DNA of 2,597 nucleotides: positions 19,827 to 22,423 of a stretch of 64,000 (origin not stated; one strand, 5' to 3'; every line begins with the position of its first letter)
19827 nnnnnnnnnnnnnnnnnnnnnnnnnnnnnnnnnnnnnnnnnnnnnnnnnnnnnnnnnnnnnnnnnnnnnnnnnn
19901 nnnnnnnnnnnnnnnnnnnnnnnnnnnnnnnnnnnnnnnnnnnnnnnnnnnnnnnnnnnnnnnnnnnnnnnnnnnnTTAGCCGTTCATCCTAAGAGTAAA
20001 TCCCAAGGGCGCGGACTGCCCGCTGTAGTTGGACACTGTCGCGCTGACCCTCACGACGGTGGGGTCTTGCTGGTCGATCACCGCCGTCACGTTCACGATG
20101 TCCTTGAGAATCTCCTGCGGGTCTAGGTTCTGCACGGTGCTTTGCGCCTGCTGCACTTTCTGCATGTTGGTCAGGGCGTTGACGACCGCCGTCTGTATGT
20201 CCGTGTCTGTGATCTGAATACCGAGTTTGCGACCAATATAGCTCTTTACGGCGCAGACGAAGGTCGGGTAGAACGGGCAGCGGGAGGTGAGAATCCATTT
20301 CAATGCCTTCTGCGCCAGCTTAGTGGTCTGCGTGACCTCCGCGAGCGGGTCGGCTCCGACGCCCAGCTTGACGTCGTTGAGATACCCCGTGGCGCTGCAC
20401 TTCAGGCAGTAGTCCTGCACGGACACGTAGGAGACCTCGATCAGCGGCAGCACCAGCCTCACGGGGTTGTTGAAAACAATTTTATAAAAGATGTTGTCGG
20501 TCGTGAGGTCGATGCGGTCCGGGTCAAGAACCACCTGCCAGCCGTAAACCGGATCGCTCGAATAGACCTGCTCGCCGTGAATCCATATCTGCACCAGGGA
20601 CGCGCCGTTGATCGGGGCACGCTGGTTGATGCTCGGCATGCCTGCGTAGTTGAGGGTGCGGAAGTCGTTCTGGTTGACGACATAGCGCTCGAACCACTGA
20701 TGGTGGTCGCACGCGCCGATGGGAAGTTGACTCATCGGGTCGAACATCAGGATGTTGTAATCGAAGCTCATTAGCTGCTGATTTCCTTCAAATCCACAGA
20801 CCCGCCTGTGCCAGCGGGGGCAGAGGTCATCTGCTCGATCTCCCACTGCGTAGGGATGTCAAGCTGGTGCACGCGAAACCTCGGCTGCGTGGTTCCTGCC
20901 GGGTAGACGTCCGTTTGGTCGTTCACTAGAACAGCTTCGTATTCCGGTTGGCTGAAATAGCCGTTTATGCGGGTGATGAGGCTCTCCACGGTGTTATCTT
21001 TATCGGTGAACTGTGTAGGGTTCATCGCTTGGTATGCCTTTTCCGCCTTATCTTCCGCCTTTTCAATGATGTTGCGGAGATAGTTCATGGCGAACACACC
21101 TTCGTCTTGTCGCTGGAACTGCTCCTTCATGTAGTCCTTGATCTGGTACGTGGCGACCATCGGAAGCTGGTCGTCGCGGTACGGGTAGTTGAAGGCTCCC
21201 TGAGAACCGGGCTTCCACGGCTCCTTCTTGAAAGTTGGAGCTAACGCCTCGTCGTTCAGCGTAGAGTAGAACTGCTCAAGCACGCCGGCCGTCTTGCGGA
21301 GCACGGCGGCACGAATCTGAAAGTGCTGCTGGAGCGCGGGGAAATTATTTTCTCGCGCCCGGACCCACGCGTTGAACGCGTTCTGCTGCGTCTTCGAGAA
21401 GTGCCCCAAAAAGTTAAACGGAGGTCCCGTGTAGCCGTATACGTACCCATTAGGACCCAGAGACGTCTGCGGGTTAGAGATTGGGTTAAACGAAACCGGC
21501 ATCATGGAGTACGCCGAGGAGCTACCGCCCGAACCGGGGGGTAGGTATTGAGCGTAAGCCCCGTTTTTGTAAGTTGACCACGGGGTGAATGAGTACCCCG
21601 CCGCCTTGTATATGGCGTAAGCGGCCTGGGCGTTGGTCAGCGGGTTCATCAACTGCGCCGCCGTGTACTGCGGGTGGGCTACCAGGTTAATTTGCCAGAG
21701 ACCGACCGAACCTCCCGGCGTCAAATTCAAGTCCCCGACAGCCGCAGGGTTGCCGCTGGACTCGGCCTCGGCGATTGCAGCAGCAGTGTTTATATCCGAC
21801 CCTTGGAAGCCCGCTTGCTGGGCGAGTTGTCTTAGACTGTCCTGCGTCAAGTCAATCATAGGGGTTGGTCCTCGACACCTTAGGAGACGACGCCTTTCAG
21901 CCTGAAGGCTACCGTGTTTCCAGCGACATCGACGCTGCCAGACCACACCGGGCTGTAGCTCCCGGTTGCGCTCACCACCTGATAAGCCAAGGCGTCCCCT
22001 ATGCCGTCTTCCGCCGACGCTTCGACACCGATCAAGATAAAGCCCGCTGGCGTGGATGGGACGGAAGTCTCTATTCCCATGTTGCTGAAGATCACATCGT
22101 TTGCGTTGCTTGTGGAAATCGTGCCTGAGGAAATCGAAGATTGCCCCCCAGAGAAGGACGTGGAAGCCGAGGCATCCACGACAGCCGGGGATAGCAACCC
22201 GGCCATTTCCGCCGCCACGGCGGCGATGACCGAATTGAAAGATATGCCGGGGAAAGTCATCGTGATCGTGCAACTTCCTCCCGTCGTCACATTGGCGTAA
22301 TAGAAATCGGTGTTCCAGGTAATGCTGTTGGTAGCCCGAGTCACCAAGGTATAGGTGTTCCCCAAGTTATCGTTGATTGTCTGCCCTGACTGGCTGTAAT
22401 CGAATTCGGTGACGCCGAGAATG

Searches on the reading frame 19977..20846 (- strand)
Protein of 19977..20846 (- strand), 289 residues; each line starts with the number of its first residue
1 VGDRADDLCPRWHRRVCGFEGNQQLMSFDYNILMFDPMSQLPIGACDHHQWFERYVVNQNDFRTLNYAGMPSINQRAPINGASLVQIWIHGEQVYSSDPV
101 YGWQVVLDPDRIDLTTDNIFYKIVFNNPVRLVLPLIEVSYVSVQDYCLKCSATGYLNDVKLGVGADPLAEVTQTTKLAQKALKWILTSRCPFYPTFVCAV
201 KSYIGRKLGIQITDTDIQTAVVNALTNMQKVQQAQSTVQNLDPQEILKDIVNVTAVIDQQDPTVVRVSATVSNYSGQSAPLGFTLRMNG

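Call 11: search_protein_families(library=phrogs, proteins=[window:19977-20846:-], max_evalue=0.001)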
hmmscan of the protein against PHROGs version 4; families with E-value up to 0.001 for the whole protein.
window:19977-20846:- (289 aa): 0 families

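Call 42: search_protein_families(library=pfam, alignment_id=A2, max_evalue=0.001)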
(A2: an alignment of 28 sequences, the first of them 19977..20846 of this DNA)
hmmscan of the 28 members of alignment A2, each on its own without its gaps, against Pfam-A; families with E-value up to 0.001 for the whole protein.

A. member 1, window:19977-20846:- (289 aa): 0 families

B. families by the number of members that match (of 28 scanned): 5 families
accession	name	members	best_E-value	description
PF04865.19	Baseplate_J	1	7e-15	Baseplate J-like protein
PF05838.17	Glyco_hydro_108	1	6.9e-11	Glycosyl hydrolase 108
PF09374.15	PG_binding_3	1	3.3e-09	Predicted Peptidoglycan domain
PF01464.25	SLT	1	4.2e-05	Transglycosylase SLT domain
PF02839.19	CBM_5_12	1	0.00019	Carbohydrate-binding module family 5/12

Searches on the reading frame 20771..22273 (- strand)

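Call 23: search_protein_families(library=pfam, proteins=[window:20771-22273:-], max_evalue=0.001)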
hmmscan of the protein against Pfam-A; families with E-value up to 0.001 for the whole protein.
window:20771-22273:- (500 aa): 2 families
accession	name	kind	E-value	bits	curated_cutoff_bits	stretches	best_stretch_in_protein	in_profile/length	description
PF18896.5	SLT_3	-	3e-24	85.7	27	1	148-234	1-89/89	Lysozyme like domain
PF01464.25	SLT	-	3.9e-07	30.1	21.3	1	157-221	10-75/117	Transglycosylase SLT domain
